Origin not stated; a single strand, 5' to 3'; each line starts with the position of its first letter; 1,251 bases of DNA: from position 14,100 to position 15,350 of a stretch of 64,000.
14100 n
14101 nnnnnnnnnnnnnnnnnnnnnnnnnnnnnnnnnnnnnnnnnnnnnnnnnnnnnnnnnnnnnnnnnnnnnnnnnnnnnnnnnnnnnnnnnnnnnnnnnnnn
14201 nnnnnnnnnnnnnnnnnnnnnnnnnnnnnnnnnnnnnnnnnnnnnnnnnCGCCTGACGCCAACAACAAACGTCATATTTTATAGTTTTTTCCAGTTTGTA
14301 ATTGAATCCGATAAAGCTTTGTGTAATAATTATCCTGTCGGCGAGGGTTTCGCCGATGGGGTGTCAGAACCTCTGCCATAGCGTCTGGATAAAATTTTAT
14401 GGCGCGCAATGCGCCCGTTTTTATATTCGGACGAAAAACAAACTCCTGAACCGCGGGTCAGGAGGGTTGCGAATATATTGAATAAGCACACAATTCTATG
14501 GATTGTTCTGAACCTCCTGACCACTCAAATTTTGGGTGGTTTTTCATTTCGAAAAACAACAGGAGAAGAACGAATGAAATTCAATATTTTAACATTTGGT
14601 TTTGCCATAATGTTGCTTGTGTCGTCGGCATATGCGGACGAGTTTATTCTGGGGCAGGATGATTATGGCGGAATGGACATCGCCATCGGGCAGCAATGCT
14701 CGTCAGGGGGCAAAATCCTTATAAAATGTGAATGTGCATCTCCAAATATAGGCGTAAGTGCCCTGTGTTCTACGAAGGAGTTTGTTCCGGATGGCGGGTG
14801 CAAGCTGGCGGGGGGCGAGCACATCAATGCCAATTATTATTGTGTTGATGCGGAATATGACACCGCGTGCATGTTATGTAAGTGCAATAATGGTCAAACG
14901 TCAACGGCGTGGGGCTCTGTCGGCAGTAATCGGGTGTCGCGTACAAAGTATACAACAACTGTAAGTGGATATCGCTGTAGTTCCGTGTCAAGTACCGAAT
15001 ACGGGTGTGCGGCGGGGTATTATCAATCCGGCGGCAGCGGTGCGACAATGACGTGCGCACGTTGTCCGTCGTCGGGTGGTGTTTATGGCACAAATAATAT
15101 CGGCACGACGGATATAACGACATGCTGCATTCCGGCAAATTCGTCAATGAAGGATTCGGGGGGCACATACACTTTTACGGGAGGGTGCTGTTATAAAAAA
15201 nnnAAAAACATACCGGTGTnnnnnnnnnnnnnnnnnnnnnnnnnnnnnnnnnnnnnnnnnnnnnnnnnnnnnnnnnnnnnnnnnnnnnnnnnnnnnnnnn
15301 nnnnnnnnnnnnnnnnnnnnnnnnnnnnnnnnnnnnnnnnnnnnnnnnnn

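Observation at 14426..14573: All three Cys-rich paralogs carry a terminator-like hairpin plus U-run immediately upstream of the RBS (shared leader attenuator architecture)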

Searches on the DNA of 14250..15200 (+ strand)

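Call 21: search_rna_families(source=window, start=14250, end=14620, threshold=evalue, max_evalue=10)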
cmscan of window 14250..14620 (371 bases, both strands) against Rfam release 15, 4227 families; matches with E-value up to 10: 4.
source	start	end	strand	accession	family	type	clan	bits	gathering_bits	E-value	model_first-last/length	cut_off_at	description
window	14498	14611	-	RF02105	DLEU2_1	Gene; lncRNA;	-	22.4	52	6.5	1-121/121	no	Deleted in lymphocytic leukemia 2 conserved region 1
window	14339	14426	+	RF02538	TarB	Gene; sRNA;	-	17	80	0.89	1-79/79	no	Vibrio ToxT activated RNA TarB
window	14402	14544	+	RF02899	AaHKsRNA54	Gene; sRNA;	-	14.9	37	5.5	1-118/118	no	Aggregatibacter sRNA 54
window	14429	14573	-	RF04192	carA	Cis-reg;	-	12.5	100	5.3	1-202/202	no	carA ncRNA motif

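Call 37: build_rna_model(alignment_id=A4, structure=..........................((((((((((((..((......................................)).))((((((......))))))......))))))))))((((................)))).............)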
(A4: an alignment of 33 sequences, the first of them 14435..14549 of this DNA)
Model R1 built from alignment A4 (33 sequences, 156 columns); structure: as given.
model positions 118; base pairs 24; branch points 2; effective number of sequences 3.04; information 0.59 bits per position. Calibrated on 0.2 Mb of random sequence (short: E-values are rough).
structure used (alignment columns):
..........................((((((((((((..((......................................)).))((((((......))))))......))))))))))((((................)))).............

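Call 38: search_with_rna_model(model_id=R1, source=window, max_evalue=10, show_alignments=4)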
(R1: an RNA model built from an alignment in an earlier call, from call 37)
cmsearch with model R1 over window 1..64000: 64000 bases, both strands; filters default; matches with E-value up to 10: 6.
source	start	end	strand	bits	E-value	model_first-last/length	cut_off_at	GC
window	14435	14549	+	109.3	7.9e-24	1-118/118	no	0.41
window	49325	49440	-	91.6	1.3e-19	1-118/118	no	0.41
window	31014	31141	-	37.2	1.3e-06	1-118/118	no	0.51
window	47680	47810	+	35.5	3.3e-06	1-118/118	no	0.5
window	14433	14545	-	21.2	0.0087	1-118/118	no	0.42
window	43201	43251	-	9.4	5.8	30-82/118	no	0.43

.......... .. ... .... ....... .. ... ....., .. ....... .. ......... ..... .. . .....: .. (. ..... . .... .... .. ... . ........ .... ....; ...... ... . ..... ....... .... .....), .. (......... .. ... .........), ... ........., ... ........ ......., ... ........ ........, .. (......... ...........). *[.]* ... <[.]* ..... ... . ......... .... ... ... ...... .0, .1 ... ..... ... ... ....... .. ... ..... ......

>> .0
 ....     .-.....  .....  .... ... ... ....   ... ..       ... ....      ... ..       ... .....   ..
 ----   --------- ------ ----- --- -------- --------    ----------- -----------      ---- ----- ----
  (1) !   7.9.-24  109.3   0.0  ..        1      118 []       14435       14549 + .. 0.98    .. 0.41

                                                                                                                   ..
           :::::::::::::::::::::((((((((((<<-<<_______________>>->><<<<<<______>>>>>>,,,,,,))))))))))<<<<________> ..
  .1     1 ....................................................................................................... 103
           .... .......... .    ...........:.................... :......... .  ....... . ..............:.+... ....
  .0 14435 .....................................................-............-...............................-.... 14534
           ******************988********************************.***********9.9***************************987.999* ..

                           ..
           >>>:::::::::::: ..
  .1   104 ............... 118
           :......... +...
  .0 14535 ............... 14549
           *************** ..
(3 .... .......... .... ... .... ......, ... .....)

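Call 41: search_with_rna_model(model_id=R1, sources=[L001, L002, L003, L004, L005, L006, L007, L008, L009, L010, L011, L012, L013, L014, L015, L016, L017, L018, L019, L020, L021, L022, L023, L024, L025, L026, L027, L028, L029, L030, L031, L032, L033, L034, L035, L036, L037, L038, L039, L040, L041, L042, L043, L044, L045, L046, L047, L048, L049, L050, L051, L052, L053, L054, L055, L056, L057, L058, L059, L060, L061, L062, L063, L064, L065, L066, L067, L068, L069, L070, L071, L072, L073, L074, L075, L076, L077, L078, L079, L080, L081, L082, L083, L084, L085, L086, L087, L088, L089, L090, L091, L092, L093, L094, L095, L096, L097, L098, L099, L100], max_evalue=0.01)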
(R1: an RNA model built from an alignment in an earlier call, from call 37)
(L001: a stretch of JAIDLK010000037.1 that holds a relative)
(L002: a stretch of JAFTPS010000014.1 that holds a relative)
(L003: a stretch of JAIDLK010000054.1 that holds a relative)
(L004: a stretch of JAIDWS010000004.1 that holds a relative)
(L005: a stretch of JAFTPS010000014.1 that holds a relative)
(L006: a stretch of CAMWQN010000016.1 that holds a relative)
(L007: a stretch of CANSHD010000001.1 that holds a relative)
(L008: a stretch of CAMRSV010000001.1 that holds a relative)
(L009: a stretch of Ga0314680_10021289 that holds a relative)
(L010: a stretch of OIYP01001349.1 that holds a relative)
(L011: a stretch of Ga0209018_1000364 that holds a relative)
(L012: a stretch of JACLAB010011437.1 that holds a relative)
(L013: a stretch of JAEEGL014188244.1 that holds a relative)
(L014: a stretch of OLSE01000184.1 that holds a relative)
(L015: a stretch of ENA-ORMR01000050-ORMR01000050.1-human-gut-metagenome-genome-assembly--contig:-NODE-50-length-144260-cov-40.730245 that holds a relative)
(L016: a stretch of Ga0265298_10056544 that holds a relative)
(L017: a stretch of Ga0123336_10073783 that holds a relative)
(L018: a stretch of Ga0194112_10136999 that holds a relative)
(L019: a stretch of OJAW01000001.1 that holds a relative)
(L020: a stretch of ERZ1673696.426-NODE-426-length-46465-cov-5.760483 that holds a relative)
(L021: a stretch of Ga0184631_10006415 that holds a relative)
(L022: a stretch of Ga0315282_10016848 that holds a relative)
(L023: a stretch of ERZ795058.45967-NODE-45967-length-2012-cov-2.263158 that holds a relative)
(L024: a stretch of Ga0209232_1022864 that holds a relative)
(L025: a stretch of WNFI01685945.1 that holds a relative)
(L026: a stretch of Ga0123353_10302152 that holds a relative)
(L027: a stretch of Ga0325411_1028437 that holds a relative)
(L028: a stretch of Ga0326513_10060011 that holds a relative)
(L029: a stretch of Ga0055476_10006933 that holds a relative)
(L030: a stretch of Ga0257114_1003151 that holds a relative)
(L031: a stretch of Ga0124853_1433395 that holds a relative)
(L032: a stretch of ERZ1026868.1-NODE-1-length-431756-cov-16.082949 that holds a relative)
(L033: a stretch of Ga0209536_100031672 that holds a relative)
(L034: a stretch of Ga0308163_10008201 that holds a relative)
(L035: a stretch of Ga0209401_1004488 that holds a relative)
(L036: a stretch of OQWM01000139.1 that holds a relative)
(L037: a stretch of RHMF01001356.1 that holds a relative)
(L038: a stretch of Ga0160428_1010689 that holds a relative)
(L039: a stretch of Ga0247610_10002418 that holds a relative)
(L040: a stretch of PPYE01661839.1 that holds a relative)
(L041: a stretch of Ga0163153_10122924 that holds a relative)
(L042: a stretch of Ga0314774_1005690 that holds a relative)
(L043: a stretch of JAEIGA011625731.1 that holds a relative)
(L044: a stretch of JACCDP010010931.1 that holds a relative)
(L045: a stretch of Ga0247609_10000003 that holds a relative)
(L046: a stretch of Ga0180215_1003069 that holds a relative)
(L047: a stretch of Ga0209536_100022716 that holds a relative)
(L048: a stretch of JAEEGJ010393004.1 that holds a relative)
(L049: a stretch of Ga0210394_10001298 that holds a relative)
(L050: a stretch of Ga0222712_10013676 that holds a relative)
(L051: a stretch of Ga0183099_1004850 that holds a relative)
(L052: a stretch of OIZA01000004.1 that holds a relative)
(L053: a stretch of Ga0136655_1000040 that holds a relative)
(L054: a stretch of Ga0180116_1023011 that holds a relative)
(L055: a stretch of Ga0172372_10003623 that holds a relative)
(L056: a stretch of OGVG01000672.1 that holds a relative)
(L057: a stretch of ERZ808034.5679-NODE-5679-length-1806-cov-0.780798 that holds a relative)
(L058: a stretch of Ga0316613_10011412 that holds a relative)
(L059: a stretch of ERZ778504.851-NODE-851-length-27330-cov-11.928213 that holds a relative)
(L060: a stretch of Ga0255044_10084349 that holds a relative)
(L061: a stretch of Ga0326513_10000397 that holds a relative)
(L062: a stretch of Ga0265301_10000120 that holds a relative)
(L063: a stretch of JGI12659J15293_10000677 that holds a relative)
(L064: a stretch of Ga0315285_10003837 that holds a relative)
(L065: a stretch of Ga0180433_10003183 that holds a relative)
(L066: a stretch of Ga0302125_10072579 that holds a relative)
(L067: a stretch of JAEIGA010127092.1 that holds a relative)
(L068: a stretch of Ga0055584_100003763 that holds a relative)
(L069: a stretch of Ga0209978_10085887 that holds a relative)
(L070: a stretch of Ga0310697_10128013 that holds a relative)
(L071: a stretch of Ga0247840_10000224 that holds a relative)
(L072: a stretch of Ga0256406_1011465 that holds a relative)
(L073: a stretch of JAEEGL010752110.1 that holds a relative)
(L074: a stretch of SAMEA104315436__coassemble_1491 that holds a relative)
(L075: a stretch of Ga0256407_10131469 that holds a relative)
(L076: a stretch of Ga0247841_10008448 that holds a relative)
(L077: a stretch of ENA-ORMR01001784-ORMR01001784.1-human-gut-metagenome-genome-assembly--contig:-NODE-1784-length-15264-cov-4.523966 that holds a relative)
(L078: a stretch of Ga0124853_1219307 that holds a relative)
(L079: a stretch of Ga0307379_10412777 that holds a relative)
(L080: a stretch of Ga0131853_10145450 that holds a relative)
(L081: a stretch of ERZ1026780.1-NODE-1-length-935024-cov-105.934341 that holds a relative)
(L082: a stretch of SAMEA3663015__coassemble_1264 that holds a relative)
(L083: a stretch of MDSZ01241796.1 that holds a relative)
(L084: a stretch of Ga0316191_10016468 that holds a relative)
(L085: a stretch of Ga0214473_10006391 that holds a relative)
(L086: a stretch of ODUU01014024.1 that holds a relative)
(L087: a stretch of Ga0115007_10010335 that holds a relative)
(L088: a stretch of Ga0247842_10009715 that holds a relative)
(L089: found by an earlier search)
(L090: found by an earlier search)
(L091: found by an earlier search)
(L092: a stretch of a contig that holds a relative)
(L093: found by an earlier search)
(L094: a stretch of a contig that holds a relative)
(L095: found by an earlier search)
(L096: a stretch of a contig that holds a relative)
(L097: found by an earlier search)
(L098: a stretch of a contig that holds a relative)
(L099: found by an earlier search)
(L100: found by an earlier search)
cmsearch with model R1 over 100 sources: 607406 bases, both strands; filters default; matches with E-value up to 0.01: 32.
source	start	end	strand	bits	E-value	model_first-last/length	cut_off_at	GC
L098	265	380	+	109.7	5.8e-23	1-118/118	no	0.38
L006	2738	2851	+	108.7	1e-22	1-118/118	no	0.38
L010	393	508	+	108.2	1.4e-22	1-118/118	no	0.39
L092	1395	1510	+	108.2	1.4e-22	1-118/118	no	0.39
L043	311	430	+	108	1.5e-22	1-118/118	no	0.39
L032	115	232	-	106.6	3.3e-22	1-118/118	no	0.42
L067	2080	2199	-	106.1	4.3e-22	1-118/118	no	0.42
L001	1988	2101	+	105.9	4.7e-22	1-118/118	no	0.42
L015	10055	10168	-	104.2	1.2e-21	1-118/118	no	0.42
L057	1353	1470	-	103.7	1.6e-21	1-118/118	no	0.39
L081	9056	9169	-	100.7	8.5e-21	1-118/118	no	0.42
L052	4046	4159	+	100.5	9.4e-21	1-118/118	no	0.41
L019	5748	5862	+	100.1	1.2e-20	1-118/118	no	0.36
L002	2863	2979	+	98.2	3.3e-20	1-118/118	no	0.37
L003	2728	2843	+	92.9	6.2e-19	1-118/118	no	0.4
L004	2868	2981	+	91.7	1.2e-18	1-118/118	no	0.44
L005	2529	2640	+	90.9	1.9e-18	1-118/118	no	0.4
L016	1204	1322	+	89.8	3.3e-18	1-118/118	no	0.45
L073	6580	6709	+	88.9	5.4e-18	1-118/118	no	0.35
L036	12459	12575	-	88.8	6e-18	1-118/118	no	0.44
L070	538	666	+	88.5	6.8e-18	1-118/118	no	0.4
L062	287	409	-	82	2.5e-16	1-118/118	no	0.44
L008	2452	2570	+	81.7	2.9e-16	1-118/118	no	0.4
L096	1320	1454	-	77.4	3.1e-15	1-118/118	no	0.39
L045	6478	6609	+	75.1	1.1e-14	1-118/118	no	0.43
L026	786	909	+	71.8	6.7e-14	1-118/118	no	0.48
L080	186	286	-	68.5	4e-13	1-118/118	no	0.44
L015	1796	1917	+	66.3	1.4e-12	1-118/118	no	0.39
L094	1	115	+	62.4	1.2e-11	22-118/118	5'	0.36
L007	2221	2351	+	34.3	6e-05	1-118/118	no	0.5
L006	4468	4598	+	30.3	0.00056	1-118/118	no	0.47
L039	14057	14171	+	26.9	0.0036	1-118/118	no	0.3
